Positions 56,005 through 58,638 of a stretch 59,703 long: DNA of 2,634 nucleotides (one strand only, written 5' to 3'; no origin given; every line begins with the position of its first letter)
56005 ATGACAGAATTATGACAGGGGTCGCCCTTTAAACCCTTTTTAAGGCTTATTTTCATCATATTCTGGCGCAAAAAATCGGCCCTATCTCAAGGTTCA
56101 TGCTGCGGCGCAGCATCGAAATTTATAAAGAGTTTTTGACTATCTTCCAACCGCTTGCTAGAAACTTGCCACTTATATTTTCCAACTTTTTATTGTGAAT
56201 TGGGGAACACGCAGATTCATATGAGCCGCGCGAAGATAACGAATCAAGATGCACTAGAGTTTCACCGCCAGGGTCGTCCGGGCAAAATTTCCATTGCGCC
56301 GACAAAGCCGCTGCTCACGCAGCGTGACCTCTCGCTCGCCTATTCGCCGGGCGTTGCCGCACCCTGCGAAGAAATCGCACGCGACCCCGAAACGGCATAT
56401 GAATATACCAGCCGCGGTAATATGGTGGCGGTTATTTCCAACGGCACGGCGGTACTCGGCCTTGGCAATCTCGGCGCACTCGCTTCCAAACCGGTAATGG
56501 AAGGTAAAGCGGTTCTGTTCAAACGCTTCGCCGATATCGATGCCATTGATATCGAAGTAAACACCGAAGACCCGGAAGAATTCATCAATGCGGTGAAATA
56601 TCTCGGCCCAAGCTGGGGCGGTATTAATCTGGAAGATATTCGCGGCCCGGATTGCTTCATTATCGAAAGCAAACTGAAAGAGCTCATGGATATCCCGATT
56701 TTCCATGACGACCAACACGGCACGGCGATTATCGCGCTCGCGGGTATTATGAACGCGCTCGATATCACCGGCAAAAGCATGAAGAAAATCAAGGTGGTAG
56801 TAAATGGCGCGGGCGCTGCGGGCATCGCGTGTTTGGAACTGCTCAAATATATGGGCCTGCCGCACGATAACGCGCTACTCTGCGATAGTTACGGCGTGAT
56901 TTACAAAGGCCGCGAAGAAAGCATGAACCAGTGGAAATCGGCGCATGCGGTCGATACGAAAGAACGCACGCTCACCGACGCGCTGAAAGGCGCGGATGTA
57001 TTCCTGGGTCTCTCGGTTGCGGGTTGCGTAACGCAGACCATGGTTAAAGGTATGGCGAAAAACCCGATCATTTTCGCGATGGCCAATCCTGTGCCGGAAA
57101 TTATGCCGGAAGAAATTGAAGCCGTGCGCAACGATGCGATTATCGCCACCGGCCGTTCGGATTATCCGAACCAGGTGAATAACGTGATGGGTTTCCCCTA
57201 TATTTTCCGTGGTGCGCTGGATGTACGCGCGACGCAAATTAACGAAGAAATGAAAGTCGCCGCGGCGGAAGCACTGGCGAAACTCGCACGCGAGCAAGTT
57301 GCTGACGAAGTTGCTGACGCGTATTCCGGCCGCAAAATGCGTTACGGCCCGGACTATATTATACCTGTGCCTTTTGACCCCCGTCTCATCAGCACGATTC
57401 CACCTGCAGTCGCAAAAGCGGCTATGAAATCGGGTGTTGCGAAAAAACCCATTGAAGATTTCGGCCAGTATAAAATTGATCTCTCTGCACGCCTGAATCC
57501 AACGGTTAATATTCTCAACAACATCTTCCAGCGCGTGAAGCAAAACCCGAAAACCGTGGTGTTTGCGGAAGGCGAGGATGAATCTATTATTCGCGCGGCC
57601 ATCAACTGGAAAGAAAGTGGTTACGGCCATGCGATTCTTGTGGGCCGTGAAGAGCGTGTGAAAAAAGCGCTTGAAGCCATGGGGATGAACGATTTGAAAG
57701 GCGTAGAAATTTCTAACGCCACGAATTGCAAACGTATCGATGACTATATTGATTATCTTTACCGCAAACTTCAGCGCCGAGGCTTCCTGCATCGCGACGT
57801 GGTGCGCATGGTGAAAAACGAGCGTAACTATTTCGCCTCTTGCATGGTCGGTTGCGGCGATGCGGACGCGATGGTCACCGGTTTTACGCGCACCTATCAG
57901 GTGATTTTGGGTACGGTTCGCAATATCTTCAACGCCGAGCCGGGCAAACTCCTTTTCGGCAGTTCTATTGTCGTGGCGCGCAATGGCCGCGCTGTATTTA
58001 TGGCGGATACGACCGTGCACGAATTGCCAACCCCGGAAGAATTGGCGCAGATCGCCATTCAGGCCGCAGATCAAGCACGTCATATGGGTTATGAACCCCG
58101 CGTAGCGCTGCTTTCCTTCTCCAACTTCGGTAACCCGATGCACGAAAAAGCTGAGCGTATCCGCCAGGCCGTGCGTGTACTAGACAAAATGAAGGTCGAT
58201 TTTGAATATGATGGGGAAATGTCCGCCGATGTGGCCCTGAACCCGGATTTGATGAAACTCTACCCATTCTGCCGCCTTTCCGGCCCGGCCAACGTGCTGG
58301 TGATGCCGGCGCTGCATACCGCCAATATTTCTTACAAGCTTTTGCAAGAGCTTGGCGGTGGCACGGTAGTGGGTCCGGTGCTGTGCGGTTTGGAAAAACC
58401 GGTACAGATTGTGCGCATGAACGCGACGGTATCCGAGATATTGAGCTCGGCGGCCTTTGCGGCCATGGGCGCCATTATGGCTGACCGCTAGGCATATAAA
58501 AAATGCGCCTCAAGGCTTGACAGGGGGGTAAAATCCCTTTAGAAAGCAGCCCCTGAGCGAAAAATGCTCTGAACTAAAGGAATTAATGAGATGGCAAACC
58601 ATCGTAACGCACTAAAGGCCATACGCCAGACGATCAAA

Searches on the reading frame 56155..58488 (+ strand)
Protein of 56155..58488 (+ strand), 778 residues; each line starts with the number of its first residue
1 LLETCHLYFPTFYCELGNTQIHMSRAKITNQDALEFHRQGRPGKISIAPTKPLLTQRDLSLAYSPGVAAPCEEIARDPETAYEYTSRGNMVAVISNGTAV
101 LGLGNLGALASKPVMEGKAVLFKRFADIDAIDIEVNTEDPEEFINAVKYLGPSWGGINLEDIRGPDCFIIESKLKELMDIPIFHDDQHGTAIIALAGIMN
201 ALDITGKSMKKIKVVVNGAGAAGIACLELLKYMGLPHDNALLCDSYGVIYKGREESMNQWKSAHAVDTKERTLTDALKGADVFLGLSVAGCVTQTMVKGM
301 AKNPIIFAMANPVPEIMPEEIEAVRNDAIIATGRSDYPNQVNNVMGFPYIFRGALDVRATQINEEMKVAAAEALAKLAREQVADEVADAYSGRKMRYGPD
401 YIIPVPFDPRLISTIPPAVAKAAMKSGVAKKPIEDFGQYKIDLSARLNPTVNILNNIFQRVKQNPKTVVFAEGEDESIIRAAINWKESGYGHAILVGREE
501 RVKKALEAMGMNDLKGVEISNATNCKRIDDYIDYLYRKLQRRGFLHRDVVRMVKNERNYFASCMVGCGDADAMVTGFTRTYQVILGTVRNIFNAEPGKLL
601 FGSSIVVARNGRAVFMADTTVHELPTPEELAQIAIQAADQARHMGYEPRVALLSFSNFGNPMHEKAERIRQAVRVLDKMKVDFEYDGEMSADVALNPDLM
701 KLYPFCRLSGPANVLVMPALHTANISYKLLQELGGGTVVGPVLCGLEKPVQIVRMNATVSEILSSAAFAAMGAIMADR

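Call 83: search_protein_families(library=pfam, proteins=[window:56155-58488:+], max_evalue=0.00001)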
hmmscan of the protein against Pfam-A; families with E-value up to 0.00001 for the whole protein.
window:56155-58488:+ (778 aa): 3 families
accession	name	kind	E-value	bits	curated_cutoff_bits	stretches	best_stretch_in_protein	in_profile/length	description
PF01515.24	PTA_PTB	-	1.4e-89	301.1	24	1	453-770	2-319/319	Phosphate acetyl/butaryl transferase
PF00390.24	malic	-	1.5e-28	100.3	23.1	1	43-175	2-182/182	Malic enzyme, N-terminal domain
PF03949.21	Malic_M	-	1.2e-22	80.9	23.5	1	189-383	3-230/258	Malic enzyme, NAD binding domain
